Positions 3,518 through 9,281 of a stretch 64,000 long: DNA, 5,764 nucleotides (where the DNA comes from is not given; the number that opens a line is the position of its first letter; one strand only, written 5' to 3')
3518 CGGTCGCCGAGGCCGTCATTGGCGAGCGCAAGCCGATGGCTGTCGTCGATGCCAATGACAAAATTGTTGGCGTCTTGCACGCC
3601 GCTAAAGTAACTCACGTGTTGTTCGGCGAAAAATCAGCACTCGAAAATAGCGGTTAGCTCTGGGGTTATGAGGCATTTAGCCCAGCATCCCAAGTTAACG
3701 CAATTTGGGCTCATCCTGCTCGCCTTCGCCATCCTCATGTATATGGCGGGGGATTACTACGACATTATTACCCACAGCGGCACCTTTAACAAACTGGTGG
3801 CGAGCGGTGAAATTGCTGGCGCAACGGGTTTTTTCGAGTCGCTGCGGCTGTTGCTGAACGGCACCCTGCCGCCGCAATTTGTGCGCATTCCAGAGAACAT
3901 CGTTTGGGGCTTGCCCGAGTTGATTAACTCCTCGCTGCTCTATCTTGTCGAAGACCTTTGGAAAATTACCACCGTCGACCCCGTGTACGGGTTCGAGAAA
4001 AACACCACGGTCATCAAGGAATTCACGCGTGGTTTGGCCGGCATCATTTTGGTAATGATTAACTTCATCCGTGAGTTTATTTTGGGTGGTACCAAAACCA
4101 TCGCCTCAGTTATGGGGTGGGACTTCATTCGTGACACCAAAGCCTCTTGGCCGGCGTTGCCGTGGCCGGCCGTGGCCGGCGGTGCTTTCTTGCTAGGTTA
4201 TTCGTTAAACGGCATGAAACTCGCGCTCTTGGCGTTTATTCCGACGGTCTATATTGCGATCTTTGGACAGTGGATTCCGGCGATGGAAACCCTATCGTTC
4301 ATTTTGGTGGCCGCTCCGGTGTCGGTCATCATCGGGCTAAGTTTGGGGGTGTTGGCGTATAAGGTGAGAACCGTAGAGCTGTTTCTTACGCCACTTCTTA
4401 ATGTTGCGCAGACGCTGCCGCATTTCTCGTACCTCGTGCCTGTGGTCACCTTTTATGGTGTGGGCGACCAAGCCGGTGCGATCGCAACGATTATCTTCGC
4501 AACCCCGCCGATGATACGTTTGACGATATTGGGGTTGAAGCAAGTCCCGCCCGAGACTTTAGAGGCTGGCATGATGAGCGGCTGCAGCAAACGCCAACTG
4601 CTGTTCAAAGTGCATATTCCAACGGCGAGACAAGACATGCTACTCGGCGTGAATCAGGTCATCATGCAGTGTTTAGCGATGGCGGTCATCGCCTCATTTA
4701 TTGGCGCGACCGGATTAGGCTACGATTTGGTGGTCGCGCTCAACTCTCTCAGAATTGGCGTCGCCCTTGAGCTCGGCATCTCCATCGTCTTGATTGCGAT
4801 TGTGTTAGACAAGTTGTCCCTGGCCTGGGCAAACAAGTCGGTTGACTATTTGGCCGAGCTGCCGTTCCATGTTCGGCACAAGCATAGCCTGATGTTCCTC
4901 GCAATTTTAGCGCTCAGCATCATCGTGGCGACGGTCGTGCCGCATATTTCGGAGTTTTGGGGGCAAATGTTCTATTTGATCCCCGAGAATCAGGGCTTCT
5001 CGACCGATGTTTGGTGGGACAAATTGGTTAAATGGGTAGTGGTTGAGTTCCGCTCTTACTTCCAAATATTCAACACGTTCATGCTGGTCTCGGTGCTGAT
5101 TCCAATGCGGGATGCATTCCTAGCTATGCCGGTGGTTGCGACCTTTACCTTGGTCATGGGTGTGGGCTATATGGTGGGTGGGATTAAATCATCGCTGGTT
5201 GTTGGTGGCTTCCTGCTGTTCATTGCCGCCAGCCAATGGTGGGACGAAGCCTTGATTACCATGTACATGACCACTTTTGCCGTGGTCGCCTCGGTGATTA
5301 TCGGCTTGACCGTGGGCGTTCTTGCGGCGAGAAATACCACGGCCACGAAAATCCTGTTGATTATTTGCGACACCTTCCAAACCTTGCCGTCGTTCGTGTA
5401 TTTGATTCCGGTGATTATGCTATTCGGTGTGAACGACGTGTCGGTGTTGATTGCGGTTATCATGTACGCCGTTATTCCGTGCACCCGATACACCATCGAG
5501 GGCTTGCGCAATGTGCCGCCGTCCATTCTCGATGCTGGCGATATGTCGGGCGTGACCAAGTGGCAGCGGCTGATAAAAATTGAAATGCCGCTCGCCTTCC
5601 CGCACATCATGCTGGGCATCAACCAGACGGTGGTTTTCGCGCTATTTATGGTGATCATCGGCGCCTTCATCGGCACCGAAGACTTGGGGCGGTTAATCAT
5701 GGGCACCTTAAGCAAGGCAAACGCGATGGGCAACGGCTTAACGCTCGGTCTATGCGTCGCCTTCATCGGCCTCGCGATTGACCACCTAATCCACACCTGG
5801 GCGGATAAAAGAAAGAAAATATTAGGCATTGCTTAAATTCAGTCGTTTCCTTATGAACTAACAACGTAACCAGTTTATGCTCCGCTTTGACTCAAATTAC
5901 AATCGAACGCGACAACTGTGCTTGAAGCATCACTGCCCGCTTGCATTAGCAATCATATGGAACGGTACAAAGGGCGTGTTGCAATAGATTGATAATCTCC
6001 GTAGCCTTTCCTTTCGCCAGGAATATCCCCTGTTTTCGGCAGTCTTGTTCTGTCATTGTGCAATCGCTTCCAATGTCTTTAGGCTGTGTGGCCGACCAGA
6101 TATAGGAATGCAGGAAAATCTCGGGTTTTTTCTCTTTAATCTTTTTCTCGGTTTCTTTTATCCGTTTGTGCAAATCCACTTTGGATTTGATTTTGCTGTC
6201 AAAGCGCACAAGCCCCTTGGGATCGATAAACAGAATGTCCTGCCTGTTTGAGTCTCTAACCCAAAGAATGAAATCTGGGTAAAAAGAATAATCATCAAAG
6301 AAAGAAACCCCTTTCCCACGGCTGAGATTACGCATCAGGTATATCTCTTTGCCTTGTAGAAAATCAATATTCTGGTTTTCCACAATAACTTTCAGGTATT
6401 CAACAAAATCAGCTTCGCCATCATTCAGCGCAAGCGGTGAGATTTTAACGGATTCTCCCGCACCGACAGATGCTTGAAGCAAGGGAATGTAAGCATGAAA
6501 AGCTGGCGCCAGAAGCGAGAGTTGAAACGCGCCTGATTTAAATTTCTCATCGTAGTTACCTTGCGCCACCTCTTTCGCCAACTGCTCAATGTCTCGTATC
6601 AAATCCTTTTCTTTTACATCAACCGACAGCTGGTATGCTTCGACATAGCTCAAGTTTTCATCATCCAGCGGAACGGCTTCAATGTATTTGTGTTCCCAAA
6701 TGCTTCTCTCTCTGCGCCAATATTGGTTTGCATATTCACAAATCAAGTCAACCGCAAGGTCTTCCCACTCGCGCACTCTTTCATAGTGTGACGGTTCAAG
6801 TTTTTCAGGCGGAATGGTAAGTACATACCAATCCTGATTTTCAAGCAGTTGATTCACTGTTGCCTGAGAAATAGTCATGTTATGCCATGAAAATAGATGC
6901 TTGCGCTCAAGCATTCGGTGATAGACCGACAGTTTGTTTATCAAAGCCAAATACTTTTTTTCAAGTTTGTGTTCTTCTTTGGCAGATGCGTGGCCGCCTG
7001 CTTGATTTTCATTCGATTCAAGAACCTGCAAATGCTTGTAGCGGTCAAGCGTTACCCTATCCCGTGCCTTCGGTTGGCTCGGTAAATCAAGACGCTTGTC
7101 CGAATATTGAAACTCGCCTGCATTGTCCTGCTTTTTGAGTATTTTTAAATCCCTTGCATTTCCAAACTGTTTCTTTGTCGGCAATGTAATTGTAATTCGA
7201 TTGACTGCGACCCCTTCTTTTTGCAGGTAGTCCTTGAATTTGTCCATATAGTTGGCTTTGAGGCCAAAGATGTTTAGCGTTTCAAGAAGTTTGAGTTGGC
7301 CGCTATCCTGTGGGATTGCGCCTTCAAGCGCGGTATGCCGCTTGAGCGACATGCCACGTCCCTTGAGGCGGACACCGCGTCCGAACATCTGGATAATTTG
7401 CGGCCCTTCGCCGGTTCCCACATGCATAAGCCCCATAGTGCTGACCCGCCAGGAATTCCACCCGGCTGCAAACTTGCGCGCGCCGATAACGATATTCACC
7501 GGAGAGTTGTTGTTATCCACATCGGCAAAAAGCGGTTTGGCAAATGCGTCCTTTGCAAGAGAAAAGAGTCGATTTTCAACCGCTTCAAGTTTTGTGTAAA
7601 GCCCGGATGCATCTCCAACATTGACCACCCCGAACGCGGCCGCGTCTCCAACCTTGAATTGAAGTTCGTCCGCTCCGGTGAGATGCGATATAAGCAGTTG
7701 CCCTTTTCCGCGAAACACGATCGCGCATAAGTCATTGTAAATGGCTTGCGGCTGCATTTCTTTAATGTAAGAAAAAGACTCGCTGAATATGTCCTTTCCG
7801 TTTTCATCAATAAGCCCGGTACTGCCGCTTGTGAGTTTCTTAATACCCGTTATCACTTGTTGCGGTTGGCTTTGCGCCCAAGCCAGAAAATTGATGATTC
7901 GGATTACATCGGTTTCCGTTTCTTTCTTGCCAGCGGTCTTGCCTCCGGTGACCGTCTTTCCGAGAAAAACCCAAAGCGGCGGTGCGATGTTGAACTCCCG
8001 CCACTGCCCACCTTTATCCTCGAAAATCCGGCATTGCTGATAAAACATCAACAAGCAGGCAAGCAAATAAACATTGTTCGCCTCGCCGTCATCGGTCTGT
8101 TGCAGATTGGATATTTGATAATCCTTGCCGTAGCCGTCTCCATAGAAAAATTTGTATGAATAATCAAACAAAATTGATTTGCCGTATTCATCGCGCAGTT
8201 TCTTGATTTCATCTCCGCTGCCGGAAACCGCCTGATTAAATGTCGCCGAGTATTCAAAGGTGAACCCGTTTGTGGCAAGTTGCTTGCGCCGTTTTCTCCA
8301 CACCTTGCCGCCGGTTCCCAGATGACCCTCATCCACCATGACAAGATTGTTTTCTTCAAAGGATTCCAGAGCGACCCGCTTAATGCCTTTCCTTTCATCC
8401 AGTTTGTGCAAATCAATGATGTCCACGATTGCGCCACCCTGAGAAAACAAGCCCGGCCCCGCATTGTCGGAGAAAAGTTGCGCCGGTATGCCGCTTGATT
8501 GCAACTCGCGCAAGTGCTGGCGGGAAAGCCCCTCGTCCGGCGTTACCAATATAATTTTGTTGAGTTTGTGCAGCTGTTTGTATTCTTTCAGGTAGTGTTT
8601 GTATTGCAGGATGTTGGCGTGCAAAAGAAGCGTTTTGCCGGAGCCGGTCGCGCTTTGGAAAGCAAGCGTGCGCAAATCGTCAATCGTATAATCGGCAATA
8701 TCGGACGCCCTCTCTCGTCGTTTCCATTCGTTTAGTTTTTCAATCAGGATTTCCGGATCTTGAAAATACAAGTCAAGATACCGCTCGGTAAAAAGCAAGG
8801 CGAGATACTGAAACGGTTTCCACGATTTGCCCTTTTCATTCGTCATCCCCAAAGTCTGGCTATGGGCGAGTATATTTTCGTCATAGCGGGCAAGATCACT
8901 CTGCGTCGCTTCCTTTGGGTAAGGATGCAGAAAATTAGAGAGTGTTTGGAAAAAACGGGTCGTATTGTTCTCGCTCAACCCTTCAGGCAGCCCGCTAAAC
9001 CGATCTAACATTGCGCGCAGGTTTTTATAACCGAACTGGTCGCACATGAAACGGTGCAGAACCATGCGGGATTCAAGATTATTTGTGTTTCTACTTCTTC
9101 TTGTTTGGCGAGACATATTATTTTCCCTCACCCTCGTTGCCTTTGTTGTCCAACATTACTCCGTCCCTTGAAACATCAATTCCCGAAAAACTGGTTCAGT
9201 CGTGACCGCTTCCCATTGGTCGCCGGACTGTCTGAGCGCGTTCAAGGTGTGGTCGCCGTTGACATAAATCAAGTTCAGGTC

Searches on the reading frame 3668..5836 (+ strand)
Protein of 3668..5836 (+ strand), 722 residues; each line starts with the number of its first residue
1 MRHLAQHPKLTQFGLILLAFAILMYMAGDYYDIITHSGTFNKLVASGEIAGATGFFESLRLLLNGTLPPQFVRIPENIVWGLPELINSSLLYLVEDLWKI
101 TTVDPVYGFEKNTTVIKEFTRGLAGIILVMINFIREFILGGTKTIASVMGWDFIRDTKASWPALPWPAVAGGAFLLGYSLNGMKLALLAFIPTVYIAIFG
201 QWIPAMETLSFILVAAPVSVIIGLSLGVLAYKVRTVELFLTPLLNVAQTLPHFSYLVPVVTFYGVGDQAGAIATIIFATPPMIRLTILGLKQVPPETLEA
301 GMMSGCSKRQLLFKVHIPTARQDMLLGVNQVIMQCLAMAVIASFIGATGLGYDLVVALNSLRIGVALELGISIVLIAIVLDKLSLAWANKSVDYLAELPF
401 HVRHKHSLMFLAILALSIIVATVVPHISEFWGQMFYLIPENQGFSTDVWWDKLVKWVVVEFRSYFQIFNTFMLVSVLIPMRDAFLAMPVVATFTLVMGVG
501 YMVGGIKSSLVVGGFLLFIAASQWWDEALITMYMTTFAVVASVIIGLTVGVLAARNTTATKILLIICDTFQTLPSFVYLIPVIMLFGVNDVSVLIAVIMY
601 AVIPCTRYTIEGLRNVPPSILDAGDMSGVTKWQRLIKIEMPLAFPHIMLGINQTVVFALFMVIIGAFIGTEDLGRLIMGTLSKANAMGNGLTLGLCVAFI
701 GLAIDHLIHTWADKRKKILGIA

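Call 66: search_protein_families(library=pfam, proteins=[window:3668-5836:+])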
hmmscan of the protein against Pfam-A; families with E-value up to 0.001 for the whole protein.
window:3668-5836:+ (722 aa): 1 family
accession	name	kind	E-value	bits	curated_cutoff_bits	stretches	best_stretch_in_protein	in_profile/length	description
PF00528.27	BPD_transp_1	-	9.8e-37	126.9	26.4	2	546-705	1-172/184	Binding-protein-dependent transport system inner membrane component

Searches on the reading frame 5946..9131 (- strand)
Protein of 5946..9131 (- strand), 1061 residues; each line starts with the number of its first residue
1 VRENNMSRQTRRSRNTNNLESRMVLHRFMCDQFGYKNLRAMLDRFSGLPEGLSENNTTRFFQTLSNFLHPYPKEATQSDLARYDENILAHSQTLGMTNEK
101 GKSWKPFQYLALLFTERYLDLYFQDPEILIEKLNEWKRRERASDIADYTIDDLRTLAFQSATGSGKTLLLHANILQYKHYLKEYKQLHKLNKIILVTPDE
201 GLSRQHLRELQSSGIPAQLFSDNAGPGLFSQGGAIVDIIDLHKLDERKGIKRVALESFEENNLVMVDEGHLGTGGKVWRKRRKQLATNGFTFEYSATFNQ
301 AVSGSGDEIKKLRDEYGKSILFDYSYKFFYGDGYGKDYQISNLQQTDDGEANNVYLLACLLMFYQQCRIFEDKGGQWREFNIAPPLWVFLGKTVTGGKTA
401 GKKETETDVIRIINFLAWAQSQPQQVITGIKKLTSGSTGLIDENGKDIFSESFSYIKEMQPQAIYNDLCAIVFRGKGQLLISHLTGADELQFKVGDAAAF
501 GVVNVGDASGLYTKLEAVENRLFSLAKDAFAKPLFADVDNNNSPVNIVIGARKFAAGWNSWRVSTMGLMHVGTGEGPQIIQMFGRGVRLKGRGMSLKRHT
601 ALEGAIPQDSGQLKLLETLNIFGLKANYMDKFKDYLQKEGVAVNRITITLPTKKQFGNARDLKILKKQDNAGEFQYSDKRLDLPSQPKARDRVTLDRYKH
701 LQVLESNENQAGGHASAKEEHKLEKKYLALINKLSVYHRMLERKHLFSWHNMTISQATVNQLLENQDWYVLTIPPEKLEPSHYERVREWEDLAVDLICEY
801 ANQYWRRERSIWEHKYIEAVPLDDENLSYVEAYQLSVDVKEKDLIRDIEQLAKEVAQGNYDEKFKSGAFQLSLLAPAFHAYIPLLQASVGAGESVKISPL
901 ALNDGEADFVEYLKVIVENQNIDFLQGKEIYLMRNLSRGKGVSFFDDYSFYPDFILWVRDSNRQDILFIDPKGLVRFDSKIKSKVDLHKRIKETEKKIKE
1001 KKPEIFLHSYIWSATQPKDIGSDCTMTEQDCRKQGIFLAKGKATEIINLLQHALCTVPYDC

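Call 66: search_protein_families(library=pfam, proteins=[window:5946-9131:-])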
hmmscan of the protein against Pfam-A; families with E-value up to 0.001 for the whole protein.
window:5946-9131:- (1061 aa): 2 families
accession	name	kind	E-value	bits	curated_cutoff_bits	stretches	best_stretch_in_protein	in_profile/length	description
PF04851.21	ResIII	-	3e-07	31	22.5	1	151-299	21-163/164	Type III restriction enzyme, res subunit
PF00270.35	DEAD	-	0.0001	22.5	26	1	155-218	16-73/167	DEAD/DEAH box helicase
